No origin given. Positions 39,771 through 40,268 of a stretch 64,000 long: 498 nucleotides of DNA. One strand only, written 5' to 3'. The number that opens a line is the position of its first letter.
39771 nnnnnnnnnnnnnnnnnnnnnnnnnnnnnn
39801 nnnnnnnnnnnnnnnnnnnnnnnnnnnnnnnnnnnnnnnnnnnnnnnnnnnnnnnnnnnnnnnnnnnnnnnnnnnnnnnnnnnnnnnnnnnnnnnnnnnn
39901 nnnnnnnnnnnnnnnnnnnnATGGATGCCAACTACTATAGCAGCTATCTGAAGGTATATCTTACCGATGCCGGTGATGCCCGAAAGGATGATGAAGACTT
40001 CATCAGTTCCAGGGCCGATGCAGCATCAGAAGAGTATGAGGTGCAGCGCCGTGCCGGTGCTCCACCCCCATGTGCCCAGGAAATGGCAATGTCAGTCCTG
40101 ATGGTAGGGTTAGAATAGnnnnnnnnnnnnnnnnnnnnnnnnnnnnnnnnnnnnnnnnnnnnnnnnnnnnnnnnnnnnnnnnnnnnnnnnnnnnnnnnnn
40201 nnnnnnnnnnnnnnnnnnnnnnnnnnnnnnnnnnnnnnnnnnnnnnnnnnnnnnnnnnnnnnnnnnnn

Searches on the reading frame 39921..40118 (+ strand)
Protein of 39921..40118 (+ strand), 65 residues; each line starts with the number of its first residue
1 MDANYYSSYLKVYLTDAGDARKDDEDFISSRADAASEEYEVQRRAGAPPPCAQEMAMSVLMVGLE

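Call 10: search_protein_families(library=pfam, proteins=[window:39921-40118:+], max_evalue=0.01)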
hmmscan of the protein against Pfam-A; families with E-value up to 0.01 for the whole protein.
window:39921-40118:+ (65 aa): 1 family
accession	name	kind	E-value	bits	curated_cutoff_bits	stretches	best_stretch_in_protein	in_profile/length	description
PF08989.15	DUF1896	-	2.2e-12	47.8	25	1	3-65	6-68/142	Domain of unknown function (DUF1896)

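Call 11: search_protein_families(library=phrogs, proteins=[window:39921-40118:+], max_evalue=0.001)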
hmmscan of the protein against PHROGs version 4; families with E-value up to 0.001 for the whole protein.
window:39921-40118:+ (65 aa): 0 families

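Call 45: find_encoding_contigs(protein=window:39921-40118:+, flank=6000, max_places=10)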
Protein window:39921-40118:+ (65 aa): 16 contigs read that carry it; 10 places shown.
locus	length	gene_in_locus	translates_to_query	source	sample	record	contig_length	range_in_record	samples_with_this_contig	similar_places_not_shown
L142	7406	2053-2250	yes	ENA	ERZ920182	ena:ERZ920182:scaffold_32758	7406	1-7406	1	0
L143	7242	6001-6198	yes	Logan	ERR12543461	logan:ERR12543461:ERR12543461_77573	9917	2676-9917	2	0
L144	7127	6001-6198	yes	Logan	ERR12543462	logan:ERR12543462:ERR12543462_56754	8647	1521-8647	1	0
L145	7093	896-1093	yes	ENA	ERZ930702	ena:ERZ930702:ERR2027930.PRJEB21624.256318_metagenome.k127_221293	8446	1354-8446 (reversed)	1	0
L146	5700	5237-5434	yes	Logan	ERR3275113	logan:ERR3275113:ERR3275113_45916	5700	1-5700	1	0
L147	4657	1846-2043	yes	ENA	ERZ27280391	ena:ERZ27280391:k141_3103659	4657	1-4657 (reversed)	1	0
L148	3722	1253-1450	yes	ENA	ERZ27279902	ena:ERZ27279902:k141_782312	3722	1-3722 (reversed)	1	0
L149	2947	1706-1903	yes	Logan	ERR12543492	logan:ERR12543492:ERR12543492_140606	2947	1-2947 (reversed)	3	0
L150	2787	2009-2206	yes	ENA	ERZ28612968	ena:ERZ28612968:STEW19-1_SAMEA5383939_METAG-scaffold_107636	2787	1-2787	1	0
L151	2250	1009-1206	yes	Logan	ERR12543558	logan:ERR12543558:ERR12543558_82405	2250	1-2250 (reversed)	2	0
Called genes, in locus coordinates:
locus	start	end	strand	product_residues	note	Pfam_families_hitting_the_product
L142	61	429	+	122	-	-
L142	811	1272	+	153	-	-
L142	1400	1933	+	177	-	-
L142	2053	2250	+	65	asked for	PF08989:DUF1896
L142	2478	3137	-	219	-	-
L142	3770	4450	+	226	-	-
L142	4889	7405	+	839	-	?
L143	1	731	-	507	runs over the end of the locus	-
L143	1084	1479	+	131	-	-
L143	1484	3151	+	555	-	PF03432:Relaxase (faint)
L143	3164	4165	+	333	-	-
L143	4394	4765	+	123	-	-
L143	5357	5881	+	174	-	-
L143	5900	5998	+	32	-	-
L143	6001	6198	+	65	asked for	PF08989:DUF1896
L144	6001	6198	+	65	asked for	PF08989:DUF1896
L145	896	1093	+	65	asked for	PF08989:DUF1896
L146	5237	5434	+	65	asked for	PF08989:DUF1896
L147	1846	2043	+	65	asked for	PF08989:DUF1896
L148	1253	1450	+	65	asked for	PF08989:DUF1896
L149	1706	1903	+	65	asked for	PF08989:DUF1896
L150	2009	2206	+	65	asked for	PF08989:DUF1896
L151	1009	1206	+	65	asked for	PF08989:DUF1896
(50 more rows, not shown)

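Call 73: search_solved_structures(query=window:39921-40115:+, max_evalue=1, show_alignments=1)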
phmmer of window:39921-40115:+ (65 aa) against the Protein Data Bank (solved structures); distinct sequences matched with E-value up to 1: 1.
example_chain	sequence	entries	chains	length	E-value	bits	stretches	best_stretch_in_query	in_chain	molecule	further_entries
6z8g_A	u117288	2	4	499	0.57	13.8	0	22-53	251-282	Variant surface glycoprotein MITat 1.13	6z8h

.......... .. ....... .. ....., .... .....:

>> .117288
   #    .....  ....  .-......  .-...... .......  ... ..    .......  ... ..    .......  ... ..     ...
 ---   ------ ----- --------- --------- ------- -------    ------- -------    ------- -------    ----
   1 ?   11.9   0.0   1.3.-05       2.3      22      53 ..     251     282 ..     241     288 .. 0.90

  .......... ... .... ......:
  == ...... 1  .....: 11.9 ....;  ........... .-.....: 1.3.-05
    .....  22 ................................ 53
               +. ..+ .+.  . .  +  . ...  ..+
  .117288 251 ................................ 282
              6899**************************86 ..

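Call 76: search_protein_families(library=ncbifam, proteins=[window:39921-40118:+], max_evalue=0.01)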
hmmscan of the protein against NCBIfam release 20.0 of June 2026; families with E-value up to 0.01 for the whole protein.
window:39921-40118:+ (65 aa): 0 families

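Call 77: find_homologous_proteins(query=window:39921-40115:+, max_evalue=0.001)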
Query window:39921-40115:+ (65 aa): 166 proteins with E <= 0.001 among 167 candidates; the best 120 are listed.
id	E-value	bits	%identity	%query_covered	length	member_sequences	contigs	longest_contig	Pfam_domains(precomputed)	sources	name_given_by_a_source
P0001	4.6e-34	132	98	100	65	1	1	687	PF08989.16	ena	-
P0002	3.2e-31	123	91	100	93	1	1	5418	PF08989.16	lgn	-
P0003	3.4e-31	123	89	100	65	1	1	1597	PF08989.16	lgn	-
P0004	7.9e-31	122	89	100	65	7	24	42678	PF08989.16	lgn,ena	-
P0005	1.1e-30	121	88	100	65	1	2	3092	PF08989.16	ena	-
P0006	1.1e-30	121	88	100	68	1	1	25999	PF08989.16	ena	-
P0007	1.4e-30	121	88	100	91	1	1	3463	PF08989.16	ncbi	-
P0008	1.6e-30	121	86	100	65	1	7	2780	PF08989.16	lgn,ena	-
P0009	2.8e-30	120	88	100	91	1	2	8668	PF08989.16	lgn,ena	-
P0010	3.1e-30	120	88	100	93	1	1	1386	PF08989.16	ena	-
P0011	4.6e-30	119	86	100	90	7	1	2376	PF08989.16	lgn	-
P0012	4.7e-30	119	86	100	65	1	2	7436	PF08989.16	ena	-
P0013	5.9e-30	119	85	100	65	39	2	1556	PF08989.16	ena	-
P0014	6.2e-30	119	88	100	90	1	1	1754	PF08989.16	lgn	-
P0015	9.9e-30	118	86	100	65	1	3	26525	PF08989.16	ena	-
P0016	1.2e-29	118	85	100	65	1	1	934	PF08989.16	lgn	-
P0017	1.4e-29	118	86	100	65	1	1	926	PF08989.16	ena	-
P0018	1.4e-29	118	86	100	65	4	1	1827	PF08989.16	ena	-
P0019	1.7e-29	117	85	100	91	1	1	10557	PF08989.16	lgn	-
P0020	1.8e-29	117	85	100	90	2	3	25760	PF08989.16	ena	-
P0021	1.8e-29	117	85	100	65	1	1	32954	PF08989.16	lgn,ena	-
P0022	1.9e-29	117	86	100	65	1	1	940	PF08989.16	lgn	-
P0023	2.0e-29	117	75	100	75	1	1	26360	PF08989.16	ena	-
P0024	2.2e-29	117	89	100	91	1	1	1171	PF08989.16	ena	-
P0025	2.5e-29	117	85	100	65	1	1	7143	PF08989.16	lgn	-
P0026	2.5e-29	117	86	98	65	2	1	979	PF08989.16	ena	-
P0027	3.0e-29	117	86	100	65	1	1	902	PF08989.16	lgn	-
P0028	3.6e-29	116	85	100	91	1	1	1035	PF08989.16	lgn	-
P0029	3.6e-29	116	86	100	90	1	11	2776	PF08989.16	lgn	-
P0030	3.7e-29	116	89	100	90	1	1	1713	PF08989.16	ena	-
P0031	3.9e-29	116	86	98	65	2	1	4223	PF08989.16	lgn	-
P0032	4.6e-29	116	86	100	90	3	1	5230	PF08989.16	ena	-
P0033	4.6e-29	116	85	100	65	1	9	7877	PF08989.16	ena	-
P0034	5.0e-29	116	86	100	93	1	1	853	PF08989.16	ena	-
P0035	5.0e-29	116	85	100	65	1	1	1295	PF08989.16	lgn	-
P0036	5.4e-29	116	85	100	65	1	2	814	PF08989.16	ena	-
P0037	6.1e-29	116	88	100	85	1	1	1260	PF08989.16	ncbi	-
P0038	6.2e-29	116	86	100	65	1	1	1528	PF08989.16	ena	-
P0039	6.4e-29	116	86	100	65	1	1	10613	PF08989.16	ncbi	-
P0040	6.5e-29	116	85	100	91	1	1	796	PF08989.16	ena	-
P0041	6.6e-29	116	83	100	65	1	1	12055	PF08989.16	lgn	-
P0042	6.6e-29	116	89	98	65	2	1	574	PF08989.16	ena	-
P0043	6.7e-29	116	85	100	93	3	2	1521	PF08989.16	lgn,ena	-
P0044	6.9e-29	116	86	100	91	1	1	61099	PF08989.16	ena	-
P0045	8.6e-29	115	86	100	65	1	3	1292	PF08989.16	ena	-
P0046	8.8e-29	115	83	100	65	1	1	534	PF08989.16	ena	-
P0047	9.2e-29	115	85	100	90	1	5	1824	PF08989.16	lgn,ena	-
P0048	9.4e-29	115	83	100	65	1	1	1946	PF08989.16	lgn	-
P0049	1.2e-28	115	86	98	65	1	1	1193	PF08989.16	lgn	-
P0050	1.2e-28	115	86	100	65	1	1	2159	PF08989.16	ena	-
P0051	1.3e-28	115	85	100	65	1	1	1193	PF08989.16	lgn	-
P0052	1.3e-28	115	83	100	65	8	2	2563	PF08989.16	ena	-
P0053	1.4e-28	115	85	100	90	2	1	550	PF08989.16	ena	-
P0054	1.4e-28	115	84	98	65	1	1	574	PF08989.16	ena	-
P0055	1.5e-28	114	83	100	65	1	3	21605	PF08989.16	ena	-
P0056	1.5e-28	114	83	100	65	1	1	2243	PF08989.16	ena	-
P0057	1.8e-28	114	85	100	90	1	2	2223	PF08989.16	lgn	-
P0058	1.8e-28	114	83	100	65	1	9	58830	PF08989.16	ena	-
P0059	1.8e-28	114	85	100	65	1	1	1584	PF08989.16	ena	-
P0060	1.9e-28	114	83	100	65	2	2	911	PF08989.16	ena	-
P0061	1.9e-28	114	85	100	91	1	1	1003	PF08989.16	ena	-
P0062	2.0e-28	114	85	100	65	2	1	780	PF08989.16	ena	-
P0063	2.1e-28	114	83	98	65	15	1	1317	PF08989.16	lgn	-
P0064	2.3e-28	114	85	100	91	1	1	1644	PF08989.16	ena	-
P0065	2.3e-28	114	86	100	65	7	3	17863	PF08989.16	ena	-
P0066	2.4e-28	114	86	97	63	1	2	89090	PF08989.16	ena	-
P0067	2.5e-28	114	82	100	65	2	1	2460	PF08989.16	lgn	-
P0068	2.5e-28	114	83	100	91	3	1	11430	PF08989.16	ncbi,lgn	-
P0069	2.8e-28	114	85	100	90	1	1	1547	PF08989.16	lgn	-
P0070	3.8e-28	113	82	100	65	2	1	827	PF08989.16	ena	-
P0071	4.0e-28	113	83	100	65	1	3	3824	PF08989.16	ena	-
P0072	4.7e-28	113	83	100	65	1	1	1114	PF08989.16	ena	-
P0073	4.9e-28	113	83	100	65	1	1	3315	PF08989.16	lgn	-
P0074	4.9e-28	113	84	98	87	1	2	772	PF08989.16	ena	-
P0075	5.0e-28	113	83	100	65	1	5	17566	PF08989.16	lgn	-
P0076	5.2e-28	113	84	98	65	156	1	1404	PF08989.16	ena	-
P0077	6.0e-28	113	88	98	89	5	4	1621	PF08989.16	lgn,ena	-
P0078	6.3e-28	112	84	98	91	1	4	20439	PF08989.16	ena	-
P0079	6.6e-28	112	82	100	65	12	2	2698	PF08989.16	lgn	-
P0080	6.9e-28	112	83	100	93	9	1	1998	PF08989.16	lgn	-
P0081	7.4e-28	112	78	100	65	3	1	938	PF08989.16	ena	-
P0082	8.1e-28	112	85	100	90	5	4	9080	PF08989.16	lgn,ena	-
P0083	1.0e-27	112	83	100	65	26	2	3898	PF08989.16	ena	-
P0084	1.3e-27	111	83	100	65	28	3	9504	PF08989.16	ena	-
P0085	1.4e-27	111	83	100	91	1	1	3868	PF08989.16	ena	-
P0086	1.5e-27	111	83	100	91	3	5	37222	PF08989.16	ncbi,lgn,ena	-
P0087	1.6e-27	111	82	100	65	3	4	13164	PF08989.16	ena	-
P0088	1.7e-27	111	82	100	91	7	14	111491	PF08989.16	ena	-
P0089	1.9e-27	111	83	100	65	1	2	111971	PF08989.16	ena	-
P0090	2.0e-27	111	82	100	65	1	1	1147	PF08989.16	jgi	jgi:hypothetical protein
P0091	2.1e-27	111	82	100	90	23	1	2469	PF08989.16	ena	-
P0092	2.2e-27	111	80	100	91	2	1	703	PF08989.16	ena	-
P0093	2.6e-27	111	83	100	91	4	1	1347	PF08989.16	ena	-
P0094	2.8e-27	110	84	98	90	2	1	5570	PF08989.16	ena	-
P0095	3.2e-27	110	82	100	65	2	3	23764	PF08989.16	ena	-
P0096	3.3e-27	110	83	100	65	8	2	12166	PF08989.16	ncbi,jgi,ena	-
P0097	3.6e-27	110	80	100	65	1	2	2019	PF08989.16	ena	-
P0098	4.6e-27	110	83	100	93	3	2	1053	PF08989.16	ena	-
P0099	4.9e-27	110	80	100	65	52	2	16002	PF08989.16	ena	-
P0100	5.7e-27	109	80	98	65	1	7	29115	PF08989.16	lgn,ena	-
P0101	5.7e-27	109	100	82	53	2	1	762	PF08989.16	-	-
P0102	7.2e-27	109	82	100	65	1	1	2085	PF08989.16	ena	-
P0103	7.3e-27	109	80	100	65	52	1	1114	PF08989.16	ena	-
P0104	8.1e-27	109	81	98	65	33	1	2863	PF08989.16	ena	-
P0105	8.9e-27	109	84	95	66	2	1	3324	PF08989.16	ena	-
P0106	9.2e-27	109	82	100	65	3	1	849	PF08989.16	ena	-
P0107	9.6e-27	109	80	100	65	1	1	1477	PF08989.16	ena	-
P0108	9.6e-27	109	80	100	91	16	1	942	PF08989.16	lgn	-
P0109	1.3e-26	108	80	100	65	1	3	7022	PF08989.16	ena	-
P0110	1.4e-26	108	83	98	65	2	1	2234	PF08989.16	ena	-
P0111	1.7e-26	108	80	100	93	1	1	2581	PF08989.16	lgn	-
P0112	2.1e-26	108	81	98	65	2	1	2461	PF08989.16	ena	-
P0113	2.1e-26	108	77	100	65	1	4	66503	PF08989.16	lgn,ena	-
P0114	2.6e-26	107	80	100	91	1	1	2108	PF08989.16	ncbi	-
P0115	2.9e-26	107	81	98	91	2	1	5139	PF08989.16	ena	-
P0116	3.8e-26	107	78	100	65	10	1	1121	PF08989.16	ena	-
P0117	4.0e-26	107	78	100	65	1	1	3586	PF08989.16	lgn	-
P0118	4.2e-26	107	77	100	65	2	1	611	PF08989.16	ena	-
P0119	4.6e-26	107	80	100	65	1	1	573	PF08989.16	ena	-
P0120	7.9e-26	106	81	98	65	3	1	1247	PF08989.16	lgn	-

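Call 78: find_encoding_contigs(protein=P0113, flank=4000, max_places=4)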
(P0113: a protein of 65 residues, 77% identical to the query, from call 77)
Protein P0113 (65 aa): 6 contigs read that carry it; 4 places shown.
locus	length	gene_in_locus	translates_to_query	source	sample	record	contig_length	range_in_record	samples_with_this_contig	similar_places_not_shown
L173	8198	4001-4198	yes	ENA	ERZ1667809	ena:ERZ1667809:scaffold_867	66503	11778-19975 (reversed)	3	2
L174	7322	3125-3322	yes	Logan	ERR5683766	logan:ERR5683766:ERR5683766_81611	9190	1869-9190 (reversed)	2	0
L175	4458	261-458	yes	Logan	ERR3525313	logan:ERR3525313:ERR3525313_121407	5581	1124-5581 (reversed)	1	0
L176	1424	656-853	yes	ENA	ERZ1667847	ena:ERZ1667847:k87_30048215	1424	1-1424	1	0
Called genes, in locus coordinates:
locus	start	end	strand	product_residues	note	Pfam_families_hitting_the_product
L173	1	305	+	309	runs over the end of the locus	PF13280:WYL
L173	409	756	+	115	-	PF08797:HIRAN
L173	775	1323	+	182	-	PF08238:Sel1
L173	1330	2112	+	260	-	PF03747:ADP_ribosyl_GH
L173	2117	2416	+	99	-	PF04402:SIMPL (weak)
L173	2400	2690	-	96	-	PF01381:HTH_3, PF12844:HTH_19 (weak), PF13443:HTH_26 (weak)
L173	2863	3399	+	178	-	PF04480:DUF559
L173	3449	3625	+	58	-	-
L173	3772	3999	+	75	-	-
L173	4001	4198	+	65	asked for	PF08989:DUF1896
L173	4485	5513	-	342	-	-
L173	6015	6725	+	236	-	PF05713:MobC (weak)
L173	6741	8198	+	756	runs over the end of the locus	PF03432:Relaxase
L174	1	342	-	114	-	?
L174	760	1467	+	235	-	PF22507:DUF6994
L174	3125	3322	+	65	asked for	PF08989:DUF1896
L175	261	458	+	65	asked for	PF08989:DUF1896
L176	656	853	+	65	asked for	PF08989:DUF1896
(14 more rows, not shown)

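Call 79: find_encoding_contigs(protein=P0023, flank=4000, max_places=3)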
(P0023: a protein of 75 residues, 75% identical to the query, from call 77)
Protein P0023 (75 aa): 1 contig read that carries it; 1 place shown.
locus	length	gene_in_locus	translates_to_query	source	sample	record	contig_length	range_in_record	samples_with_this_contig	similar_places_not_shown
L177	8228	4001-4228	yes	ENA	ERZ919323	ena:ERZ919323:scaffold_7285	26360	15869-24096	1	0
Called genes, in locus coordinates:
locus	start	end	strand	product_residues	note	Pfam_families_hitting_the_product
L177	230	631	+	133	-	PF21983:NikA-like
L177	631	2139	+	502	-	-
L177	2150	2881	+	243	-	-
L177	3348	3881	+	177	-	-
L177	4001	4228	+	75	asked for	PF08989:DUF1896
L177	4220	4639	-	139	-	-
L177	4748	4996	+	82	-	-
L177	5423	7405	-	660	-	-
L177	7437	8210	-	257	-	-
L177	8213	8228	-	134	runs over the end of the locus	-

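Call 80: find_encoding_contigs(protein=P0088, flank=4000, max_places=6)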
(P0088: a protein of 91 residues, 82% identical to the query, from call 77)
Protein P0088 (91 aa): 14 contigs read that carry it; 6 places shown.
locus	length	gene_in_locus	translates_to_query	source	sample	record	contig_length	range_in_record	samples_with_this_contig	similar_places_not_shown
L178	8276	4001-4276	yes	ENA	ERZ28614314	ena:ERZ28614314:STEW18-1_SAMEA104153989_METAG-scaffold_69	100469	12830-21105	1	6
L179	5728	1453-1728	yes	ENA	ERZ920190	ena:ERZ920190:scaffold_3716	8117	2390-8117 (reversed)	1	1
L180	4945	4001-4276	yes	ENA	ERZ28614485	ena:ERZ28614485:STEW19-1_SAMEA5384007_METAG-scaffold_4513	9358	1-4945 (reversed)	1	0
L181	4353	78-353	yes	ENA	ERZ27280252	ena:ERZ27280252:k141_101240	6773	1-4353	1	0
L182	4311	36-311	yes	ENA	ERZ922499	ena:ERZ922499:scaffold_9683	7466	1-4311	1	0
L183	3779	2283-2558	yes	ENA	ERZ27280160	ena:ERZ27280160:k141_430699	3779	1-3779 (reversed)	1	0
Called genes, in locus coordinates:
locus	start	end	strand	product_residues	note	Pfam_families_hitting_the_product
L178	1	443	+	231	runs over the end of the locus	-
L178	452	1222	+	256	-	-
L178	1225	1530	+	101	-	PF01844:HNH, PF13395:HNH_4, PF14279:HNH_5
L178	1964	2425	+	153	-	-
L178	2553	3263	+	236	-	-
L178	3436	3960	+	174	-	-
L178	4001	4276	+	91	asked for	PF08989:DUF1896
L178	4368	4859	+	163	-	-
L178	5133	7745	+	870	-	PF00580:UvrD-helicase, PF13245:AAA_19, PF13361:UvrD_C, PF13538:UvrD_C_2 (faint)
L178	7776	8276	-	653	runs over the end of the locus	PF03432:Relaxase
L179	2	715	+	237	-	?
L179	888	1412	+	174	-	-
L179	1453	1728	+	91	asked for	PF08989:DUF1896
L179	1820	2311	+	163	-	-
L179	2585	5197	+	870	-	PF00580:UvrD-helicase, PF13245:AAA_19, PF13361:UvrD_C, PF13538:UvrD_C_2 (faint)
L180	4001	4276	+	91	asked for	PF08989:DUF1896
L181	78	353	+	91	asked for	PF08989:DUF1896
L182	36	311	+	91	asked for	PF08989:DUF1896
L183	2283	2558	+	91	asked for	PF08989:DUF1896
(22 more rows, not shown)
